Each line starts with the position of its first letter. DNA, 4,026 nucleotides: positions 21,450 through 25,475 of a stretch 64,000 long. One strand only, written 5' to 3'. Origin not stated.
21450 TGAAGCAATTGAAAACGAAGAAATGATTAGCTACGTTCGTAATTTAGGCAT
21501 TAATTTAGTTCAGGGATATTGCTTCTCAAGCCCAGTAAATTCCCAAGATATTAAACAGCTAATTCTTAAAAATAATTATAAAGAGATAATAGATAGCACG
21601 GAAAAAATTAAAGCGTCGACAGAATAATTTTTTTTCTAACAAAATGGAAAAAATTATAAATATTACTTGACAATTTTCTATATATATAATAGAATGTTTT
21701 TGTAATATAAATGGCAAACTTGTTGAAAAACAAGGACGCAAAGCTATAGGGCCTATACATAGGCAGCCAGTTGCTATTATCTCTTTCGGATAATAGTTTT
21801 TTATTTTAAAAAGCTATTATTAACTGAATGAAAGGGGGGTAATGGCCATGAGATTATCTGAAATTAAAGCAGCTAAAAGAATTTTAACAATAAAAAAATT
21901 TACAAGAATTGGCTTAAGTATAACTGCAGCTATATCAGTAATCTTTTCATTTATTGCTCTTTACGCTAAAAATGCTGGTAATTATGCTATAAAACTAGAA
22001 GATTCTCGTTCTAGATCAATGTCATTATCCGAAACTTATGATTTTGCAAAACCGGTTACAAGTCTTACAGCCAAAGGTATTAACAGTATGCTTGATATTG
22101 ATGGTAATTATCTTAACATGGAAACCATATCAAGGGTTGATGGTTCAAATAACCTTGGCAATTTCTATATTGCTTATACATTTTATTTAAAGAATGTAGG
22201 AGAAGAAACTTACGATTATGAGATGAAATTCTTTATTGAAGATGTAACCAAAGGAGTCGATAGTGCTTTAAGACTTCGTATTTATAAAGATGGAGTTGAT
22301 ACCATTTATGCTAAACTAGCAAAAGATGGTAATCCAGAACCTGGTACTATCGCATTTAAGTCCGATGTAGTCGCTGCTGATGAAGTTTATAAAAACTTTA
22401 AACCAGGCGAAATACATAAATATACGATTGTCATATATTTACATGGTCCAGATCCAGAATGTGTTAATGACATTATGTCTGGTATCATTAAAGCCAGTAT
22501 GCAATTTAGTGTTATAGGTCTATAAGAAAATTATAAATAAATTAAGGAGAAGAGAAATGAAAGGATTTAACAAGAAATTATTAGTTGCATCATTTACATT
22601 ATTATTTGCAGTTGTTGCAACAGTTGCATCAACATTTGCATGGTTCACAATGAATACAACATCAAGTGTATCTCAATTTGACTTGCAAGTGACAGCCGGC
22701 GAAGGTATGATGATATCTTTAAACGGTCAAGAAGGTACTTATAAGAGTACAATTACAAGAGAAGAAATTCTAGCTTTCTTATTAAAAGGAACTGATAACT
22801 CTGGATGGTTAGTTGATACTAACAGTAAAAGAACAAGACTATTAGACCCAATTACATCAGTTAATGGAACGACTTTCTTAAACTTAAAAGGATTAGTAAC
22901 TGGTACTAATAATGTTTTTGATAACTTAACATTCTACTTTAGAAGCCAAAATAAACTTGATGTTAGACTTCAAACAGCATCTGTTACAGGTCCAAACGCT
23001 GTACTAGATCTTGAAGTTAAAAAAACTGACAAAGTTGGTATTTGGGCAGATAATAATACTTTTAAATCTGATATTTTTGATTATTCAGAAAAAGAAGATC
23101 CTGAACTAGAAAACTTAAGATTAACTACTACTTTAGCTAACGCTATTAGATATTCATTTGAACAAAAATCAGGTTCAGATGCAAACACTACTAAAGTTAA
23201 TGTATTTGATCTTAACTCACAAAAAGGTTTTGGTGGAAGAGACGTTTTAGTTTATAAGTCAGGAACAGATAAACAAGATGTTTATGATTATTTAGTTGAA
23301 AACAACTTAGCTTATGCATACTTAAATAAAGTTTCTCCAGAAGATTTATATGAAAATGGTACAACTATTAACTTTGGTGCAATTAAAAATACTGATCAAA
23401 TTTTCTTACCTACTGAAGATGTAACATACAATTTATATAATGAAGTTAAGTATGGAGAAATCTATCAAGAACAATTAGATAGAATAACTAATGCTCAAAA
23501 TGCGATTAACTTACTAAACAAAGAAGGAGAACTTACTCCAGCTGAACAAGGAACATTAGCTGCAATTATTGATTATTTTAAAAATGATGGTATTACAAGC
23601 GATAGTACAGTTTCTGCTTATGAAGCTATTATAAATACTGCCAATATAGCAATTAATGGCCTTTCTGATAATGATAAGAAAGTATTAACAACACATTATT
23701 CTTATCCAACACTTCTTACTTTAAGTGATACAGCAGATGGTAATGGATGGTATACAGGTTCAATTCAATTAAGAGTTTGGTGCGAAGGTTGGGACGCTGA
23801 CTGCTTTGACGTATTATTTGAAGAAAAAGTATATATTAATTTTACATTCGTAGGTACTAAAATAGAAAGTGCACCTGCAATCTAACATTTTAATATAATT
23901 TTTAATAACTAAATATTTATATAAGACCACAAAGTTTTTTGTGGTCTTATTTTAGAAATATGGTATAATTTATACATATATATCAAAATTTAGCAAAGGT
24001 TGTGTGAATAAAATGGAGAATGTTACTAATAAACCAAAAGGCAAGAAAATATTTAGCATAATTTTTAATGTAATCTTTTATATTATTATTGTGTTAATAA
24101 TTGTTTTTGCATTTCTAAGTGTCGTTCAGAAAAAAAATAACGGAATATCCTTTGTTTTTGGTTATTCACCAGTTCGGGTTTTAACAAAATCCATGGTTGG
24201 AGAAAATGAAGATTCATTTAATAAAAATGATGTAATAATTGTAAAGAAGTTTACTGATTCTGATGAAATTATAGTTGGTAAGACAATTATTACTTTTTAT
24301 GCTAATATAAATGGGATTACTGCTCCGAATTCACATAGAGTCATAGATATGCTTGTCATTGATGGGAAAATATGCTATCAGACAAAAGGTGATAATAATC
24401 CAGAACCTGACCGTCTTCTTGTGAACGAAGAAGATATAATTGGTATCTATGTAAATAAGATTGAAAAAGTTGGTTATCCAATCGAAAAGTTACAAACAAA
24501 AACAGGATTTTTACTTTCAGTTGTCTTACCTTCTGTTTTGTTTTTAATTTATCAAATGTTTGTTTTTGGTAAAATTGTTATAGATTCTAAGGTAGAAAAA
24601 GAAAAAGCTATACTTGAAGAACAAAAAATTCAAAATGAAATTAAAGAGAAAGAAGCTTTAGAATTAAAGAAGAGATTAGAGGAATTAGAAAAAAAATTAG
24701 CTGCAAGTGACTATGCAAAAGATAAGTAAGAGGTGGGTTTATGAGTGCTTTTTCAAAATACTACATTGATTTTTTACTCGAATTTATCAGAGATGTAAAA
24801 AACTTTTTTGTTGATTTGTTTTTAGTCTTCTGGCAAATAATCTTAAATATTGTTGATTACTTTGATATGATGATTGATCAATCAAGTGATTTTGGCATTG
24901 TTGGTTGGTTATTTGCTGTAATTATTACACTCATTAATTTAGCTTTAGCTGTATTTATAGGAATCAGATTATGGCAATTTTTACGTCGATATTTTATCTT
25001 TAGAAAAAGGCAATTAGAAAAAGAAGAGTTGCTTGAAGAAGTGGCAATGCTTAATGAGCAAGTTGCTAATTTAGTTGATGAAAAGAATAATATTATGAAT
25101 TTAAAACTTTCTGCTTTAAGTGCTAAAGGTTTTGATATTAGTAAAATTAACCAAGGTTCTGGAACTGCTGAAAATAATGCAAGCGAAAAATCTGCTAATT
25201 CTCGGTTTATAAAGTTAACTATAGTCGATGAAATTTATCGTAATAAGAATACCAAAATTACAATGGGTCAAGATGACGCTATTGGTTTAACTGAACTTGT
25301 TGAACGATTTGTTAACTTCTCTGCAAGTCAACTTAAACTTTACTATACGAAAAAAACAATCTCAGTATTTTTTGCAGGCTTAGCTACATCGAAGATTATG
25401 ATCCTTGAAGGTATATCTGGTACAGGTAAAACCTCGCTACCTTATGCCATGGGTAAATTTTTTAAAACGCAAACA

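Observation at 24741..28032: TM-anchored McrB-like AAA+ NTPase and a DUF2357-like partner with no visible nuclease motif are embedded between fibre genes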

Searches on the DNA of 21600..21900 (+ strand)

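Call 67: search_rna_families(source=window, start=21600, end=21900, threshold=evalue, max_evalue=0.01, show_alignments=2)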
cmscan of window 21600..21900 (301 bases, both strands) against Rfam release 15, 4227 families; matches with E-value up to 0.01: 1.
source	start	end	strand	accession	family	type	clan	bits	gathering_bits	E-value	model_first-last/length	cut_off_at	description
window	21704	21779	+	RF03167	c-di-GMP-I-GGC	Cis-reg; riboswitch;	CL00126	62.2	59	1.3e-14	1-80/80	no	c-di-GMP-I-GGC riboswitch aptamer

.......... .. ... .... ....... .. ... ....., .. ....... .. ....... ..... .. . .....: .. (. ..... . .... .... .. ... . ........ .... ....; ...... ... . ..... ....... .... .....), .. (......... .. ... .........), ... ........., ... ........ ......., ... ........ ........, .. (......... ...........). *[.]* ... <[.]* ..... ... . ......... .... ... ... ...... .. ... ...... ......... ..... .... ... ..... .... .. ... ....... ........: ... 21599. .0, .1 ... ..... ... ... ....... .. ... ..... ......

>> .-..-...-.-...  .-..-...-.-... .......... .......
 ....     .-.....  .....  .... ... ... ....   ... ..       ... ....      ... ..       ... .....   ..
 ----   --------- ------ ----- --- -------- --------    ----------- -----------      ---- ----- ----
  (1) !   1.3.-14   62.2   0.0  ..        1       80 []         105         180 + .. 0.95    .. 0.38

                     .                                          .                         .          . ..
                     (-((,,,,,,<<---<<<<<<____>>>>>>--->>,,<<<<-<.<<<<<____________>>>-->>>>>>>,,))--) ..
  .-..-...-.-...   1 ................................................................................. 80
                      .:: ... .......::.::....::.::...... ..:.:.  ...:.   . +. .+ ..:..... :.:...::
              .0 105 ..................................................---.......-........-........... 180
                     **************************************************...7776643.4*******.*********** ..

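Call 70: build_rna_model(alignment_id=A4)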
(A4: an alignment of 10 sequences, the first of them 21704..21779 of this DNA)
Model R1 built from alignment A4 (10 sequences, 83 columns); structure: RNAalifold consensus.
model positions 76; base pairs 15; branch points 1; effective number of sequences 1.93; information 0.744 bits per position. Calibrated on 0.2 Mb of random sequence (short: E-values are rough).
structure used (alignment columns):
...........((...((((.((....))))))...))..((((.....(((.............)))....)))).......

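Call 71: search_with_rna_model(model_id=R1, sources=[window, L001, L002, L004, L005, L006, L007, L008, L009, L010, L011, L012, L013, L014, L015, L016, L017, L018, L019, L020, L021, L022, L023, L024, L025, L026, L027, L028, L029, L030, L031, L032, L033, L034, L035, L036, L037, L038, L039, L040, L041, L042, L043, L044, L045, L046, L047, L048, L049, L050, L051, L052, L053, L054, L055, L056, L057, L058, L059, L060, L061, L062, L063, L064, L065, L066, L067, L068, L069, L070, L071, L072, L073, L074, L075, L076, L077, L078, L079, L080, L081, L082, L083], max_evalue=0.001)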
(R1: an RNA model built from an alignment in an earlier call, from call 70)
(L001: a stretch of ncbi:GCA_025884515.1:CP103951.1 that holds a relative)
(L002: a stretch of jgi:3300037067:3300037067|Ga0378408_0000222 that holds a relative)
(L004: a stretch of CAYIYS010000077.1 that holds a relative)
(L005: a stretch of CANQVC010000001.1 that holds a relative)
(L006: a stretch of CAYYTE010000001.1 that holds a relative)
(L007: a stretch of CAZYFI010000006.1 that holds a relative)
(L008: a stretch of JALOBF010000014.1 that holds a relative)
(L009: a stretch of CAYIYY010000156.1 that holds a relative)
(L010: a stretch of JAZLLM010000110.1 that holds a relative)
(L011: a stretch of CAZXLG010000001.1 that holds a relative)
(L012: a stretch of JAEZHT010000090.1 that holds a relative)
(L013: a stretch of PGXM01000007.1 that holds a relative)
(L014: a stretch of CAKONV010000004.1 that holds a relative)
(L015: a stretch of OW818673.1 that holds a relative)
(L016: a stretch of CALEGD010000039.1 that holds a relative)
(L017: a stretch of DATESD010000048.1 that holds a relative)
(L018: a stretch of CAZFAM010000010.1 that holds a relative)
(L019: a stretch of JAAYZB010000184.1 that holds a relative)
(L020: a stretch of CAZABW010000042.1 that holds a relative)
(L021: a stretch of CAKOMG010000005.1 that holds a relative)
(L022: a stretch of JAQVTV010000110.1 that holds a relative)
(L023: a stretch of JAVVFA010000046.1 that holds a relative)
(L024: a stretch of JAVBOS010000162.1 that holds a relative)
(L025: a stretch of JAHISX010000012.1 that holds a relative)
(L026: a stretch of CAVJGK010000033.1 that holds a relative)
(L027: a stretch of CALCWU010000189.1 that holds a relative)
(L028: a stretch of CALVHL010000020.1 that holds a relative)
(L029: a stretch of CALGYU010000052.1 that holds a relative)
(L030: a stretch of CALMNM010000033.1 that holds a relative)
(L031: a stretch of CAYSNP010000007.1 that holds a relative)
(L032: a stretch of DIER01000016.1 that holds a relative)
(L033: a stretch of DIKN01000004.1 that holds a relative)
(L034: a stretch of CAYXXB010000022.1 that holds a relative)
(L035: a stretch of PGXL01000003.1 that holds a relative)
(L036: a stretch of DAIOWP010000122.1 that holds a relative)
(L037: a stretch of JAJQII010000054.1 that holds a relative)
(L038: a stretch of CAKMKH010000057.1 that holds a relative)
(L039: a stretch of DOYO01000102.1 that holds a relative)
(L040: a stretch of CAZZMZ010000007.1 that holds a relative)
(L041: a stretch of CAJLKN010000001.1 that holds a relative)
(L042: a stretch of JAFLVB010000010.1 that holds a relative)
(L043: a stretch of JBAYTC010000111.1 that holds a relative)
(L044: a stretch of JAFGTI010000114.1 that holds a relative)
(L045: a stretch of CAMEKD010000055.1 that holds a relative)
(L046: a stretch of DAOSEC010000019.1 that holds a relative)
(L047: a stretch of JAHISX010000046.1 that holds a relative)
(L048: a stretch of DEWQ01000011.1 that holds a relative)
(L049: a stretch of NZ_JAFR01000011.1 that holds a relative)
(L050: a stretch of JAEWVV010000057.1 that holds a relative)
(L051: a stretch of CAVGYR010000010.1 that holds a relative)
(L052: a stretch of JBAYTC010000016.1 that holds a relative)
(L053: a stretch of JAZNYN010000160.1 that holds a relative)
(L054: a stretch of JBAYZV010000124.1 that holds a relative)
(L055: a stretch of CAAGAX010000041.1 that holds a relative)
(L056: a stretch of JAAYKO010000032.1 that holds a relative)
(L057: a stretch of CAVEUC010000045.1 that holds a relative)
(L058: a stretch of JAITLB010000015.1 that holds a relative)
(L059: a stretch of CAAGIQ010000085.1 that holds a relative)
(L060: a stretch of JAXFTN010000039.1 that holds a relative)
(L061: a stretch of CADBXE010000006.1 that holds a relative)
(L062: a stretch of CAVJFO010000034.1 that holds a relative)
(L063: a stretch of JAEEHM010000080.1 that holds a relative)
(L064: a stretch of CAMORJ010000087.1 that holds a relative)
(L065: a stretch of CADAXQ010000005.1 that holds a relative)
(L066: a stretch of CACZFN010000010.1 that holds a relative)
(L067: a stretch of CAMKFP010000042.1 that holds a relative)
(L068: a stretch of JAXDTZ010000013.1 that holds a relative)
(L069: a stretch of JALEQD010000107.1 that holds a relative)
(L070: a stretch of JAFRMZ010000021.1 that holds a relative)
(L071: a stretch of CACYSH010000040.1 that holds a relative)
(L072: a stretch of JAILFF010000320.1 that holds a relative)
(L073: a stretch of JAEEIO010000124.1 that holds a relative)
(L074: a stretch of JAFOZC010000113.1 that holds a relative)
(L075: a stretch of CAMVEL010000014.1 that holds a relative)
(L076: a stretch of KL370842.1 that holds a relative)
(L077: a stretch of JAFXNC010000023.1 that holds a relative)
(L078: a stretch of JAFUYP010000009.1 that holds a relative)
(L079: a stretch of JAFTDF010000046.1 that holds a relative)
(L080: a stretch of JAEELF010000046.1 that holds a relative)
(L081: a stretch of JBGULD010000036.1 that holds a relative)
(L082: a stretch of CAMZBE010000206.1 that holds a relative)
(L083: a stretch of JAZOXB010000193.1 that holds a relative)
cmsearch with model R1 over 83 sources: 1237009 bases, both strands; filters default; matches with E-value up to 0.001: 56.
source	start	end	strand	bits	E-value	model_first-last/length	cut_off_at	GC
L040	20738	20813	+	102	4.6e-20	1-76/76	no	0.39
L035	21031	21106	+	98.3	3.2e-19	1-76/76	no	0.41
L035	20904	20981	+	95.8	1.2e-18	1-76/76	no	0.37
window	21703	21778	+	94.9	2e-18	1-76/76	no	0.38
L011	950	1026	+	94.1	3e-18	1-76/76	no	0.38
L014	6212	6285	+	93.6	3.9e-18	1-76/76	no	0.38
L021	6127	6200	+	93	5.4e-18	1-76/76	no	0.42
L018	6262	6335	+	90.9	1.7e-17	1-76/76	no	0.38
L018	14119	14192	+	90.6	2e-17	1-76/76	no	0.41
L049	6347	6422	+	90.2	2.4e-17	1-76/76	no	0.41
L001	6317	6395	+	90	2.6e-17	1-76/76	no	0.38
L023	476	554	+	89.9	2.8e-17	1-76/76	no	0.41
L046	2168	2243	+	89.7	3e-17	1-76/76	no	0.42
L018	6150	6223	+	89.4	3.6e-17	1-76/76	no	0.39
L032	12405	12478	+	89.2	4e-17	1-76/76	no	0.46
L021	6012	6085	+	88.6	5.6e-17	1-76/76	no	0.42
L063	7125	7199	+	88.2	6.8e-17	1-76/76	no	0.4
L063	6990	7063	+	88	7.9e-17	1-76/76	no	0.43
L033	6375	6448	+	86.7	1.6e-16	1-76/76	no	0.47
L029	4605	4680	+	86.2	2e-16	1-76/76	no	0.38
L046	2024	2106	+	85.3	3.2e-16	1-76/76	no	0.41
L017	244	322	+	85.3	3.3e-16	1-76/76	no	0.42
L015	6933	7013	+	84.7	4.6e-16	1-76/76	no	0.44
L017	127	205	+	83.8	7.2e-16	1-76/76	no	0.44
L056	5589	5663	+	82.2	1.7e-15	1-76/76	no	0.43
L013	7012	7091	+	80.8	3.5e-15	1-76/76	no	0.45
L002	4887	4967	+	80.6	4e-15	1-76/76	no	0.44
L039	5045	5120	+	80.3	4.5e-15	1-76/76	no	0.42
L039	5189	5264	+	79.4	7.5e-15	1-76/76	no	0.43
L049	13928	14003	+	78.2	1.4e-14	1-76/76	no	0.38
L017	366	440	+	78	1.6e-14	1-76/76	no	0.49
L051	406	485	+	77.8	1.7e-14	1-76/76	no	0.35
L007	6037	6114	+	76.4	3.6e-14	1-76/76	no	0.41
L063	6775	6848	+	74.4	1.1e-13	1-76/76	no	0.39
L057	1599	1685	+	74.2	1.2e-13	1-76/76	no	0.33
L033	14201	14275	+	73.4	1.8e-13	1-76/76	no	0.45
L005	4808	4886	+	72.4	3.1e-13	1-76/76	no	0.41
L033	14086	14159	+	71.5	5e-13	1-76/76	no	0.51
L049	6184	6258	+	71.4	5.1e-13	1-76/76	no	0.41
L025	7893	7967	+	69.8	1.2e-12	1-76/76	no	0.47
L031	4802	4876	+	69.8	1.2e-12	1-76/76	no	0.47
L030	7527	7600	+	67.8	3.5e-12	1-76/76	no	0.53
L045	314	388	+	64.6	2e-11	1-76/76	no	0.43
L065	7551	7632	+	64.2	2.4e-11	1-76/76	no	0.54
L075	2123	2201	+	63.9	2.8e-11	1-76/76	no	0.53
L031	4908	4982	+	63.6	3.2e-11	1-76/76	no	0.53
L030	7410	7483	+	62.9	4.8e-11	1-76/76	no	0.57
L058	8141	8215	+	62.4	6.2e-11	1-76/76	no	0.41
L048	3731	3805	+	61.9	8.1e-11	1-76/76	no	0.47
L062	838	916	+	61.7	8.8e-11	1-76/76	no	0.48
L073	932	1011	+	59.5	2.8e-10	1-76/76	no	0.51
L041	7206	7292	+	59.4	3e-10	1-76/76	no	0.47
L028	7115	7206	+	54.3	4.6e-09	1-76/76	no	0.42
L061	4243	4317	+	53.9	5.7e-09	1-76/76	no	0.47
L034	5730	5822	+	49.6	5.6e-08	1-76/76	no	0.46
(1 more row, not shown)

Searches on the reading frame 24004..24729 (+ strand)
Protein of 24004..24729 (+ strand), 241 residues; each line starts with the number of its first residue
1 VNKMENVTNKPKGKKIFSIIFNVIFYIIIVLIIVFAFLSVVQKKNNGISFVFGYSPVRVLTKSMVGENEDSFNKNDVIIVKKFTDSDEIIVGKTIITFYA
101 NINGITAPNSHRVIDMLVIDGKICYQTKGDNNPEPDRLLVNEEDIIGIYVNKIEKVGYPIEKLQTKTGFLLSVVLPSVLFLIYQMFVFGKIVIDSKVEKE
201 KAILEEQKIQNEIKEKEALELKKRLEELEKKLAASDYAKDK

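Call 3: search_protein_families(library=pfam, proteins=[window:24004-24729:+], max_evalue=1)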
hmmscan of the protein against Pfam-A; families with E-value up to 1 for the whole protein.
window:24004-24729:+ (241 aa): 2 families
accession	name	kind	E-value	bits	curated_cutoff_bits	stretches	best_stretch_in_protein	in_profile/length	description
PF13858.11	DUF4199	-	0.047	14.6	32.3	0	18-50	27-63/165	Protein of unknown function (DUF4199)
PF00029.24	Connexin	-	0.2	11.8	31.3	1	170-224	80-135/225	Connexin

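Call 4: search_protein_families(library=ncbifam, proteins=[window:24004-24729:+], max_evalue=1)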
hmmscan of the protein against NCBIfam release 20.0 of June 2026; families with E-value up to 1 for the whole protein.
window:24004-24729:+ (241 aa): 4 families
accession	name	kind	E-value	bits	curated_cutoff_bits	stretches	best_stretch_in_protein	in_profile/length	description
NF046067.1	SigPepSipWBacil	equivalog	1.4e-23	83.4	190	1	19-208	3-183/189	signal peptidase I SipW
TIGR02228.1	sigpep_I_arch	equivalog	3.6e-20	72.4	51.85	1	20-185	3-155/158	signal peptidase I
NF042931.1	SAG1386_EF1546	equivalog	0.02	15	80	1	8-45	21-58/158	SAG1386/EF1546 family surface-associated protein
NF046000.1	MAG1210_fam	subfamily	0.084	11.5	275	1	2-49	53-96/550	MAG1210 family protein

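Call 82: search_protein_families(library=padloc, proteins=[window:24004-24729:+], max_evalue=0.001)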
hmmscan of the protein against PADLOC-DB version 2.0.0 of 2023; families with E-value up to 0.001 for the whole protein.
window:24004-24729:+ (241 aa): 0 families

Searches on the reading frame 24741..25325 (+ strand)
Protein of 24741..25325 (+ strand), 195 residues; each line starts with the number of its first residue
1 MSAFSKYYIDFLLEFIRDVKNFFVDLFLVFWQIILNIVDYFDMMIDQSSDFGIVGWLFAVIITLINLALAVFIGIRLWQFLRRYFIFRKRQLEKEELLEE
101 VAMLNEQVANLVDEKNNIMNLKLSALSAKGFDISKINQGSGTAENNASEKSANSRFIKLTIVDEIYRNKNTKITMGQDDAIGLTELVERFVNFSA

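Call 99: search_protein_representatives(protein=window:24741-25325:+)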
Query: 195 residues. Proteins with E-value up to 0.001 (for the whole library): 179; up to 1e-10: 53; up to 1e-30: 4. The best 150 are listed.
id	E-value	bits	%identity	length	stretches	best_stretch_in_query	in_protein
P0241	1.0e-41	159.2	43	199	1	1-188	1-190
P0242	3.0e-41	157.6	43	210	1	3-195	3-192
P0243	2.4e-38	148.2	44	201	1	2-195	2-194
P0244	1.3e-32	129.4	36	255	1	1-195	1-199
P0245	8.0e-29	117.1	53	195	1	62-195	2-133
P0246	7.7e-28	113.9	36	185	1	2-183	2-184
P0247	6.0e-26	107.8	43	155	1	48-195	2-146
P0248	1.4e-25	106.6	37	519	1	3-195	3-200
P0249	3.6e-25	105.2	40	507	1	1-194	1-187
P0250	5.0e-25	104.8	40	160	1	2-139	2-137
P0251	6.4e-25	104.4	35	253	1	1-195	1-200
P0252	2.7e-24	102.4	39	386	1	2-195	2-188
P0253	6.1e-23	98.0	33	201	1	1-195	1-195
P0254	7.3e-23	97.7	34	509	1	1-195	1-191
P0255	8.9e-23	97.4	35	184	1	1-168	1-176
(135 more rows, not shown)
